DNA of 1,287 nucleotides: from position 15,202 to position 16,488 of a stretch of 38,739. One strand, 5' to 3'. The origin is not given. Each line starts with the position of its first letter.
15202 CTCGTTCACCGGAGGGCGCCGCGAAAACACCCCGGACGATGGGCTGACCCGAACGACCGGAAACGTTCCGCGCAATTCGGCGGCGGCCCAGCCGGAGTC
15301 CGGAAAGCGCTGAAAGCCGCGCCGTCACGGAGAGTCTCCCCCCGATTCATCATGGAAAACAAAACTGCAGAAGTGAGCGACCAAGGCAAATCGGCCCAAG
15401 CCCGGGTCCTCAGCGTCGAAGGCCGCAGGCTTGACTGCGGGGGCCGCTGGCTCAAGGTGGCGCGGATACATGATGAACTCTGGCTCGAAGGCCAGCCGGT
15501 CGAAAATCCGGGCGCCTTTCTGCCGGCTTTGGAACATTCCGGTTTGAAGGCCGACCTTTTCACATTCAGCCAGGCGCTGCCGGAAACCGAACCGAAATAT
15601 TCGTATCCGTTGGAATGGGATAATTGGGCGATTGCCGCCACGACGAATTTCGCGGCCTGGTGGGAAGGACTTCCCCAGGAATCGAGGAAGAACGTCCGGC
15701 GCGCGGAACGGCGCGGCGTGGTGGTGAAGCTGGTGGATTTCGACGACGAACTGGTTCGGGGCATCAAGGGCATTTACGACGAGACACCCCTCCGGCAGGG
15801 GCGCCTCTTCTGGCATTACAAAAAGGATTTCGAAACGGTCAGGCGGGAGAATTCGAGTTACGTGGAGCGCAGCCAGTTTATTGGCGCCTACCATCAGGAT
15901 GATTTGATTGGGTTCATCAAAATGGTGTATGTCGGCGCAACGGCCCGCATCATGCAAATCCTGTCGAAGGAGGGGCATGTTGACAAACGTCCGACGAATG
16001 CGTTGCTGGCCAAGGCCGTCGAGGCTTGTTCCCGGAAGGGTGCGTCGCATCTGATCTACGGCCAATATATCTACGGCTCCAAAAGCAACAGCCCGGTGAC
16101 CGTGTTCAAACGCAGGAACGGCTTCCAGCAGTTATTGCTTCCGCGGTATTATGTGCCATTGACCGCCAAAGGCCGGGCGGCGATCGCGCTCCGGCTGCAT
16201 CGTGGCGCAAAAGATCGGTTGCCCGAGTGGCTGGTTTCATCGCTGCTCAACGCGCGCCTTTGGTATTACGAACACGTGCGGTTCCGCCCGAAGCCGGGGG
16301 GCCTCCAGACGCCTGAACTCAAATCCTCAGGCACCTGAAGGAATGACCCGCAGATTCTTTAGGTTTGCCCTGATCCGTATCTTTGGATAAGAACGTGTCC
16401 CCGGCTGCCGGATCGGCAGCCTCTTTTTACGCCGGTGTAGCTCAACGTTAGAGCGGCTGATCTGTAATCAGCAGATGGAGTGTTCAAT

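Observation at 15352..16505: FemAB-like GNAT gene directly followed by a deviant tRNA: candidate aminoacyl-tRNA-dependent decoration of a polysaccharide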

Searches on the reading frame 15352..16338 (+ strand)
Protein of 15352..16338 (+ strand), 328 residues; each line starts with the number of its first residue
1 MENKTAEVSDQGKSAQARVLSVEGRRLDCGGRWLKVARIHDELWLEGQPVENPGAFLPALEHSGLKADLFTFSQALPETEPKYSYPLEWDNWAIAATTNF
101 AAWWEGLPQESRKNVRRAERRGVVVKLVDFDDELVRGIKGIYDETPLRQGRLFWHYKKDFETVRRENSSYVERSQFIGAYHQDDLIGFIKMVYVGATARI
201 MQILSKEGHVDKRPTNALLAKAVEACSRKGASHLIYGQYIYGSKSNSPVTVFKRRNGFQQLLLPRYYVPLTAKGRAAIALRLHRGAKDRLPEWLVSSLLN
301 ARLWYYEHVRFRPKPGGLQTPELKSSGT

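Call 5: search_protein_families(library=pfam, proteins=[window:15352-16338:+], max_evalue=0.01)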
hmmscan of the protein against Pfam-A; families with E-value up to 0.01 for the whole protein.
window:15352-16338:+ (328 aa): 0 families

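Call 6: search_protein_families(library=pfam, proteins=[window:15352-16338:+], max_evalue=10)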
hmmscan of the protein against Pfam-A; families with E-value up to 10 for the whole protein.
window:15352-16338:+ (328 aa): 0 families

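Call 7: search_protein_families(library=ncbifam, proteins=[window:15352-16338:+], max_evalue=10)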
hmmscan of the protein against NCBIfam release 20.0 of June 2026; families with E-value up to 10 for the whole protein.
window:15352-16338:+ (328 aa): 1 family
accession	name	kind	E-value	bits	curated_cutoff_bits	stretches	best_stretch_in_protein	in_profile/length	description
TIGR01575.1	rimI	equivalog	0.025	14.7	86.4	1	170-267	28-122/132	ribosomal protein S18-alanine N-acetyltransferase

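Call 9: find_homologous_proteins(query=window:15352-16335:+, max_evalue=0.001)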
Query window:15352-16335:+ (328 aa): 4388 proteins with E <= 0.001 among 7319 candidates; the best 120 are listed.
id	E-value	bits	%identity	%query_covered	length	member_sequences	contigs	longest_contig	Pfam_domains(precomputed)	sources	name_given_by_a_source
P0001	3.0e-221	751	100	100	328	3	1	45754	-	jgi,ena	-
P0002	5.0e-139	481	66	96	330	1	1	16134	-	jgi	jgi:hypothetical protein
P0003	2.5e-137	476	65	96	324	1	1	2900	-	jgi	-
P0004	6.8e-137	474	66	99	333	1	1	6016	-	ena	-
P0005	8.2e-136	471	62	97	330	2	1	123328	-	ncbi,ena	-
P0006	2.1e-133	463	63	98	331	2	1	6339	-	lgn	-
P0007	4.1e-133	462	65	96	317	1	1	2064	-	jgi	jgi:hypothetical protein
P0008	1.4e-132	460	63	98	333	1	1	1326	-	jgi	jgi:hypothetical protein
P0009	2.8e-131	456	65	94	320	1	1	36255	-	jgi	jgi:hypothetical protein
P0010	1.8e-130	453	65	89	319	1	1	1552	-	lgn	-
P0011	2.1e-130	453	67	87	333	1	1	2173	-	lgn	-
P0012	1.3e-129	450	62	98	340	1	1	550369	-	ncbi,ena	-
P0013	1.7e-128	447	63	96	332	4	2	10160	-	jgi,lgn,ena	jgi:hypothetical protein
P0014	1.2e-126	440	60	95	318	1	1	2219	-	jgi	jgi:hypothetical protein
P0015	6.1e-126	438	66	91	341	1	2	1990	-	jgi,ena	-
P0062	2.6e-113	397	54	98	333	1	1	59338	PF00583.32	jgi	jgi:hypothetical protein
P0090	9.6e-111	388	57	94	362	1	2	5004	PF13480.14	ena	-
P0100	5.8e-110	386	57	90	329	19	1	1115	PF13480.14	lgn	-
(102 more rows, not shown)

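Call 11: search_protein_families(library=pfam, alignment_id=A1, max_evalue=1)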
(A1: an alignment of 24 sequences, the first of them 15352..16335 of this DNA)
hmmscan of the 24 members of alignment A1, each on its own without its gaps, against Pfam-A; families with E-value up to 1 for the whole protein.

A. member 1, window:15352-16335:+ (328 aa): 0 families

B. families by the number of members that match (of 24 scanned): 9 families
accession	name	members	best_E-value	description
PF13480.13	Acetyltransf_6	13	2e-06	Acetyltransferase (GNAT) domain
PF00583.31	Acetyltransf_1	11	2.1e-05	Acetyltransferase (GNAT) family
PF02388.22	FemAB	9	0.0026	FemAB family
PF13508.13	Acetyltransf_7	3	0.0073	Acetyltransferase (GNAT) domain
PF01957.25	NfeD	1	0.071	NfeD-like C-terminal, partner-binding domain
PF09924.15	LPG_synthase_C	1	0.11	Phosphatidylglycerol lysyltransferase, C-terminal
PF13673.13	Acetyltransf_10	1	0.12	Acetyltransferase (GNAT) domain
PF15088.11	NADH_dh_m_C1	1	0.16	NADH dehydrogenase [ubiquinone] 1 subunit C1, mitochondrial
PF21287.3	Kazal_CFAI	1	0.21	Complement factor I, KAZAL domain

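Call 12: search_solved_structures(query=A1, max_evalue=10, show_alignments=3)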
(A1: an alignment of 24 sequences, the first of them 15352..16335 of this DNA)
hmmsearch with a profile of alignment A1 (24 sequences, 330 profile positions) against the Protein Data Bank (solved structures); distinct sequences matched with E-value up to 10: 5.
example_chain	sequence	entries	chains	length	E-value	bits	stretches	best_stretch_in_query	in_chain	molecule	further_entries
3k9u_A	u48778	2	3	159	8.4e-05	25.1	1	174-259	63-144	PaiA Acetyltransferase | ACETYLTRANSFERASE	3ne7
3f0a_A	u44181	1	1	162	8.7e-05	25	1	174-259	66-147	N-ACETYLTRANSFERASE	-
3fix_A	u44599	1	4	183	0.00012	24.6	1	174-259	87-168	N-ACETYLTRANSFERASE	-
9mto_A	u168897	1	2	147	0.02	17.3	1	182-274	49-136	[Ribosomal protein bS18]-alanine N-acetyltransferase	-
4n8y_A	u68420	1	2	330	0.6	12.4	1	59-143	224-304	Putative TRAP-type C4-dicarboxylate transport system, binding periplasmic protein (DctP su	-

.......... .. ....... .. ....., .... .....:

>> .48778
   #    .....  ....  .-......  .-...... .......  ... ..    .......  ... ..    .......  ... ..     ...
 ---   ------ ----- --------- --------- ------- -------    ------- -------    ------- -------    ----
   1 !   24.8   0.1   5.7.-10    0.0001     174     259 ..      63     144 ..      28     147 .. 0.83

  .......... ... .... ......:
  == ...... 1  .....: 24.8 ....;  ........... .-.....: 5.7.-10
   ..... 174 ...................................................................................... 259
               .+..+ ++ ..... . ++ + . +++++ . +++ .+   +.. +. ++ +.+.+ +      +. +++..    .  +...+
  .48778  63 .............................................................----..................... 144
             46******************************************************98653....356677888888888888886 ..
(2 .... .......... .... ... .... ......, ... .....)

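Call 14: find_related_loci(query=A1, collection=genome_contigs, flank=6000)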
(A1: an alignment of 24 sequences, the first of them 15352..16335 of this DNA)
Query A1 (328 aa) in genome_contigs; peptide patterns used: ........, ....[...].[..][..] (x = any residue, [..] = any of these).
368 stretches matched a pattern; 275 encode a relative of the query (tblastn E <= 1e-3); the best 80 are kept; 80 distinct loci.
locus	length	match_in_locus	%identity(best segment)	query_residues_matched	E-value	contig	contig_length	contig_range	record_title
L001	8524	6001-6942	63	1-314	4e-132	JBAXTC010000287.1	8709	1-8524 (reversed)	MAG: Verrucomicrobiota bacterium isolate ELA625 MAG625_287, whole genome shotgun sequence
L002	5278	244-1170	62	1-309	1e-130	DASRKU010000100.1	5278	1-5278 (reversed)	MAG TPA_asm: Verrucomicrobiia bacterium isolate SMAG_U10170 k141_272458, whole genome shotgun sequence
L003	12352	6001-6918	59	1-307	3e-121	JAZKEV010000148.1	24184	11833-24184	MAG: Verrucomicrobiota bacterium isolate DC_HB_02_SPN181219-bin050 DCHB02SPN_B050_0_000000000148, whole genome shotgun s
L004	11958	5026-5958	61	1-315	2e-120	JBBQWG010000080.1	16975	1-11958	MAG: Verrucomicrobiales bacterium isolate Co_metawrap_2047 Cmw_2047_k141_3241850_length_16975_cov_9.9979, whole genome s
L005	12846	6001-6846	62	25-306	2e-120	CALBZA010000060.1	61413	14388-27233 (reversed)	MAG TPA_asm: uncultured Verrucomicrobia subdivision 3 bacterium isolate SRR4028131_bin.93_CONCOCT_v1.1_MAG genome assemb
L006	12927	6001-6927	55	1-309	7e-118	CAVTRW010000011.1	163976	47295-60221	MAG: uncultured Verrucomicrobiae bacterium isolate MFD00822.bin.2.98 genome assembly, contig: contig_77012, whole genome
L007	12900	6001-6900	56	20-320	4e-116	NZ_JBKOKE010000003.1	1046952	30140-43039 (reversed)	Horticoccus sp. 23ND18S-11 23ND18S-11_3, whole genome shotgun sequence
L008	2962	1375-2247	60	20-309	2e-119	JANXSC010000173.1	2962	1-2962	MAG: Opitutaceae bacterium isolate 336R_metabat_45 336R_k141_1110974, whole genome shotgun sequence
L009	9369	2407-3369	55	5-322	1e-113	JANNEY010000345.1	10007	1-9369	MAG: Opitutaceae bacterium isolate OTE_75_metabat_356 OTE_75_k141_580063, whole genome shotgun sequence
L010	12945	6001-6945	53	1-316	7e-113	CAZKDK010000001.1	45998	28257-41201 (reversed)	MAG TPA_asm: uncultured Opitutaceae bacterium isolate binchicken_co50_396 genome assembly, contig: NODE_752_length_45998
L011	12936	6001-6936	56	5-317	8e-113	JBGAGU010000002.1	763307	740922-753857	MAG: Opitutaceae bacterium isolate MAG_AAO_H125.30 AAOH125-30_opera_contig_23, whole genome shotgun sequence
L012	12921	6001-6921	55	1-307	1e-109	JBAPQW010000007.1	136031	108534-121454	MAG: Verrucomicrobiia bacterium isolate MFD01155_ilm_asm_bin21 k127_75293, whole genome shotgun sequence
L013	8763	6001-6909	55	1-303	2e-109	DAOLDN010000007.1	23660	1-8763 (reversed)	MAG TPA_asm: Verrucomicrobiota bacterium isolate AMR_MDS_0155 NODE_389_length_23660_cov_5.098623, whole genome shotgun s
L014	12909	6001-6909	53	1-302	6e-109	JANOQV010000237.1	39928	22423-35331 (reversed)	MAG: Pedosphaera sp. isolate VAR_4_metabat_254_sub VAR_4_k141_991079, whole genome shotgun sequence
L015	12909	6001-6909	52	6-307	1e-108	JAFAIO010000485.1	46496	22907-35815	MAG: Verrucomicrobiota bacterium isolate CP_BE_BS_R1_1 BE_BS_R1_k147_2605914, whole genome shotgun sequence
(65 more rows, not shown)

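Call 23: predict_structure(alignment_id=A1)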
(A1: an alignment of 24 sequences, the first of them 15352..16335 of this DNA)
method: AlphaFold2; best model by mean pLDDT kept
length: 328 residues; sequences in the alignment: 24
mean_pLDDT: 87.4   pTM: 0.83
mean pLDDT of the five models: 87.4, 85.8, 85.6, 84.4, 84.2
residues with pLDDT >= 90: 203; 70-90: 85; 50-70: 26; < 50: 14
segments of 3 or more residues with pLDDT < 50: 317-328
pLDDT, mean of each block of 10 residues (from residue 1): 56 62 89 93 89 90 90 92 95 97 97 97 98 96 78 82 92 97 97 96 92 96 98 95 84 96 96 96 83 85 83 51 37
secondary structure, 60 per line:
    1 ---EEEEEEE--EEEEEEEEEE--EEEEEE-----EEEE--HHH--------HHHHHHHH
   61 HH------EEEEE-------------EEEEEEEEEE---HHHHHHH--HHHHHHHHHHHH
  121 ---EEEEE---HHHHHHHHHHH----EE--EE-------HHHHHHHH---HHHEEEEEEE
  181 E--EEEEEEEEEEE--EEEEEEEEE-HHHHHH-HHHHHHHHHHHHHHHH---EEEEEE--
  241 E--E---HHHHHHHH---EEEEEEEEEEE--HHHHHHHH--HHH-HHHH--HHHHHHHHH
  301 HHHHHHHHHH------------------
elements in order: E4-10 E13-22 E25-30 E36-39 H53-62 E69-73 E87-96 H100-106 H109-120 E124-128 H132-142 H160-167 E174-181 E184-194 E197-205 H207-212 H214-229 E233-238 H248-255 E259-269 H272-279 H286-289 H292-310

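Call 28: fold_search(model_id=the predicted structure, library=pdb)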
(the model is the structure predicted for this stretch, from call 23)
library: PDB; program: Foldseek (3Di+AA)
matches with E <= 10: 834; with E <= 0.001: 212
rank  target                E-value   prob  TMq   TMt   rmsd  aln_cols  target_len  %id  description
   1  9wqw                  1.7e-11  1.00  0.53  0.59   5.3       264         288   14  aminoacyl-tRNA-dependent peptide synthase, Sbb17 (released 2026-04-01)
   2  9wqy                  1.8e-11  1.00  0.55  0.63   4.6       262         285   14  aminoacyl-tRNA-dependent peptide synthase, Sba18, complexed with streptothrisamine (released 2026-04-01)
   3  9wqx                  5.7e-11  1.00  0.55  0.62   4.7       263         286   14  aminoacyl-tRNA-dependent peptide synthase, Sbb17, complexed with streptothrisamine (released 2026-04-01)
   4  1xf8                  1.2e-09  1.00  0.56  0.55   6.1       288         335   12  Crystal Structure of Weissella viridescens FemX (Y254F) Mutant (released 2005-05-31)
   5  9goe_A                1.5e-09  1.00  0.54  0.24   5.2       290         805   13  Cryo-EM structure of the multiple peptide resistance factor (MprF) from Pseudomonas aeruginosa bound to a synthetic na (released 2025-03-12)
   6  7z6a_A                1.6e-09  1.00  0.56  0.55   5.5       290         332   13  CRYSTAL STRUCTURE OF WEISSELLA VIRIDESCENS FEMXVV NON-RIBOSOMAL AMINO ACID TRANSFERASE IN COMPLEX WITH A PEPTIDYL-XNA  (released 2022-10-26)
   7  4v34                  1.7e-09  1.00  0.50  0.51   6.4       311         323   12  The Structure of A-PGS from Pseudomonas aeruginosa (SeMet derivative) (released 2015-08-19)
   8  4v35                  2.0e-09  1.00  0.52  0.53   6.4       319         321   13  The Structure of A-PGS from Pseudomonas aeruginosa (released 2015-08-19)
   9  6lv0_A                2.9e-09  1.00  0.53  0.55   6.2       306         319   11  Crystal structure of the soluble domain of the multiple peptide resistance factor (MprF) from Rhizobium tropici (released 2021-02-03)
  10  9j8q_A                2.9e-09  1.00  0.52  0.24   5.8       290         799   13  MprF from Pseudomonas aeruginosa in GDN micelle, C2 symmetry (released 2025-09-03)
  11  4v36_B                3.0e-09  1.00  0.49  0.50   6.6       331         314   12  The structure of L-PGS from Bacillus licheniformis (released 2015-08-19)
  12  5vrv_D                3.2e-09  1.00  0.53  0.55   5.6       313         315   13  2.05 Angstrom Resolution Crystal Structure of C-terminal Domain (DUF2156) of Putative Lysylphosphatidylglycerol Synthe (released 2017-05-24)
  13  9j8s_A                3.4e-09  1.00  0.54  0.24   5.3       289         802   14  MprF from Pseudomonas aeruginosa in nanodisc, C2 symmetry (released 2025-09-03)
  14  1xe4                  3.6e-09  1.00  0.56  0.55   6.1       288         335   12  Crystal Structure of Weissella viridescens FemX (K36M) Mutant (released 2005-05-31)
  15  7z5y_A                4.0e-09  1.00  0.55  0.54   4.5       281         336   13  CRYSTAL STRUCTURE OF WEISSELLA VIRIDESCENS FEMXVV NON-RIBOSOMAL AMINO ACID TRANSFERASE IN COMPLEX WITH A PEPTIDYL-XNA  (released 2022-10-26)
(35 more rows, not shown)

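Call 61: find_homologous_proteins(query=L006:4949-5830:+, max_evalue=1e-30)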
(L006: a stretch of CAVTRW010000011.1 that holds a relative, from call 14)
Query L006:4949-5830:+ (294 aa): 416 proteins with E <= 1e-30 among 1900 candidates; the best 120 are listed.
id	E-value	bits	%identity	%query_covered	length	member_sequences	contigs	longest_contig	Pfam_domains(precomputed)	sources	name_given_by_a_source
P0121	1.2e-199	680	100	100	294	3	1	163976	-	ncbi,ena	-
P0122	9.3e-142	490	71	100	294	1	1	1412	-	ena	-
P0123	1.3e-126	440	63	100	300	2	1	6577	-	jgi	jgi:hypothetical protein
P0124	2.5e-126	439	64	100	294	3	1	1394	-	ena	-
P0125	6.3e-125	435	63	100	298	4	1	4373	-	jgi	jgi:hypothetical protein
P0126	1.5e-123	430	61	100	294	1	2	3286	-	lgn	-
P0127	6.2e-122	425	62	99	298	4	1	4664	-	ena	-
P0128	3.6e-121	422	62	98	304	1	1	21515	-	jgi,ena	-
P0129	4.2e-120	419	60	99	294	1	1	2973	-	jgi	jgi:hypothetical protein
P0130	5.2e-120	419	60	99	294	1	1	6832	-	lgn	-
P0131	5.8e-120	418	60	100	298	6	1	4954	-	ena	-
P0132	2.7e-119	416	63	97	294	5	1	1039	-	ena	-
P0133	5.2e-119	415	60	100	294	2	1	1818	-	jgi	jgi:hypothetical protein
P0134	2.1e-118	413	61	98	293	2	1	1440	-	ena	-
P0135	6.9e-116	405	60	98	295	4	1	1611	-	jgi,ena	-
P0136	1.1e-115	404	62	99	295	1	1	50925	-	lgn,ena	-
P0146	5.9e-112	392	58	96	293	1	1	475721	-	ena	-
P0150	3.0e-111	390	58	98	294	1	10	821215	-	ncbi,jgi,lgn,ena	jgi:hypothetical protein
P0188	3.0e-103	364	57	98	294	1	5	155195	-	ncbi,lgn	-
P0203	3.8e-101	357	55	99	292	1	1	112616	-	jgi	jgi:hypothetical protein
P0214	1.5e-99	351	54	96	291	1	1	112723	-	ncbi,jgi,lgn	ncbi:MAG TPA: hypothetical protein VGN23_01405 [Verrucomicrobiae bacterium]|jgi:hypothetical protein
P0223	3.6e-99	350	53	98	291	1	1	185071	-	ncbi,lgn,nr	ncbi:MAG: hypothetical protein Q8N18_01280 [Opitutaceae bacterium]|nr:hypothetical protein [Opitutac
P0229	9.3e-99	349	55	98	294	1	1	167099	-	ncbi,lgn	ncbi:MAG: hypothetical protein V4675_07625 [Verrucomicrobiota bacterium]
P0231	1.9e-98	348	52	99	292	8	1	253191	-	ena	-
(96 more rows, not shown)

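Call 62: find_encoding_contigs(protein=P0150, flank=4000, max_places=3)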
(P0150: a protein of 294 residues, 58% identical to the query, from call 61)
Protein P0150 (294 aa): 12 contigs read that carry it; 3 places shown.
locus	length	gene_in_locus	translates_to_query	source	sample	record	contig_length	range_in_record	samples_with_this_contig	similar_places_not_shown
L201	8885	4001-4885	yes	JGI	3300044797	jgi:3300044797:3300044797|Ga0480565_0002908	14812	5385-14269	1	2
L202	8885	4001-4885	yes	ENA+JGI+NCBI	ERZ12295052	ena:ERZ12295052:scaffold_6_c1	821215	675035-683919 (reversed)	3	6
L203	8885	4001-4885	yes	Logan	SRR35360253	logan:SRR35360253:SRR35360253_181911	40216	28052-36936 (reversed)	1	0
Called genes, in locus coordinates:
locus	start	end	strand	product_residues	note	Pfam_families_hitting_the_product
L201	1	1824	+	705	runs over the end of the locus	-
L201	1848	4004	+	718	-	PF13439:Glyco_transf_4, PF13579:Glyco_trans_4_4, PF00534:Glycos_transf_1, PF13692:Glyco_trans_1_4, PF13524:Glyco_trans_1_2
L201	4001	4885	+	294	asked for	-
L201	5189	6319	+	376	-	-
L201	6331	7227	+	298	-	PF00535:Glycos_transf_2, PF13641:Glyco_tranf_2_3 (weak)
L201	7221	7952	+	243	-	PF04794:YdjC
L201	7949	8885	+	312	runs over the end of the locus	PF00535:Glycos_transf_2, PF10111:Glyco_tranf_2_2 (faint)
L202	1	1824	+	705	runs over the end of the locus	-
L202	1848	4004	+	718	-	PF13439:Glyco_transf_4, PF13579:Glyco_trans_4_4, PF00534:Glycos_transf_1, PF13692:Glyco_trans_1_4, PF13524:Glyco_trans_1_2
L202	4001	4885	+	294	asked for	-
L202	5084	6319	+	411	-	-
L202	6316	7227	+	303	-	PF00535:Glycos_transf_2, PF13641:Glyco_tranf_2_3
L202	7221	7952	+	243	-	PF04794:YdjC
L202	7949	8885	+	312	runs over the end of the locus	PF00535:Glycos_transf_2, PF10111:Glyco_tranf_2_2 (faint)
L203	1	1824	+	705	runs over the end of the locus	-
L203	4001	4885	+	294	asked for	-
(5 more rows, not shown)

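Call 63: find_encoding_contigs(protein=P0146, flank=4000, max_places=1)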
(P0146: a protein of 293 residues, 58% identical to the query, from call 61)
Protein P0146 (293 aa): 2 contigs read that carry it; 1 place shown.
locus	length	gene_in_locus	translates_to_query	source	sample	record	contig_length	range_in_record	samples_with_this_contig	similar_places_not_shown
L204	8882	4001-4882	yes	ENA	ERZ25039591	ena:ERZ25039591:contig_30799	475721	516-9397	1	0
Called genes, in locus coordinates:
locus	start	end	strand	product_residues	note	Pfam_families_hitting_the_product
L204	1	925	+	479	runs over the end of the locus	?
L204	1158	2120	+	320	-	PF06662:C5-epim_C (faint), PF07470:Glyco_hydro_88 (faint)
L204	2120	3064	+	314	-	PF00535:Glycos_transf_2, PF13641:Glyco_tranf_2_3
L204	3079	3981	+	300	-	PF00535:Glycos_transf_2, PF10111:Glyco_tranf_2_2 (faint), PF13641:Glyco_tranf_2_3, PF13632:Glyco_trans_2_3 (weak)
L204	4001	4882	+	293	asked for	-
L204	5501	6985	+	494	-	PF13537:GATase_7 (weak), PF00733:Asn_synthase (weak)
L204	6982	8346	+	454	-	PF04932:Wzy_C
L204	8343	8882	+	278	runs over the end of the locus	PF04488:Gly_transf_sug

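Call 64: find_encoding_contigs(protein=P0231, flank=4000, max_places=1)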
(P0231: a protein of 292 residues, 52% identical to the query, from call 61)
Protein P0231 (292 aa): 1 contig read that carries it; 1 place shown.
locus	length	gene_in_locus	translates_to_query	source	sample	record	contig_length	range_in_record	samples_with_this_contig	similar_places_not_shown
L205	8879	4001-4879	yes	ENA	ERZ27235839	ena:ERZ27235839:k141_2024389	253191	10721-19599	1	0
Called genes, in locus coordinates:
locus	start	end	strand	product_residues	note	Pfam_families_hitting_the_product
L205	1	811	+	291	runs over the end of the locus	PF01209:Ubie_methyltran, PF13489:Methyltransf_23, PF13847:Methyltransf_31, PF08241:Methyltransf_11, PF08242:Methyltransf_12, PF13649:Methyltransf_25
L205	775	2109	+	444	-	-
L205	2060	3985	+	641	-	PF13522:GATase_6, PF13537:GATase_7, PF00733:Asn_synthase, PF06508:QueC (weak)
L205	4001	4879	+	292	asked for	-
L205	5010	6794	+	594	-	PF13522:GATase_6 (weak), PF13537:GATase_7, PF00733:Asn_synthase (faint)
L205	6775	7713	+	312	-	PF00535:Glycos_transf_2, PF13641:Glyco_tranf_2_3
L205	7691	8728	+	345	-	PF13641:Glyco_tranf_2_3, PF00535:Glycos_transf_2, PF10111:Glyco_tranf_2_2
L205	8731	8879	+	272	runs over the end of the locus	PF01061:ABC2_membrane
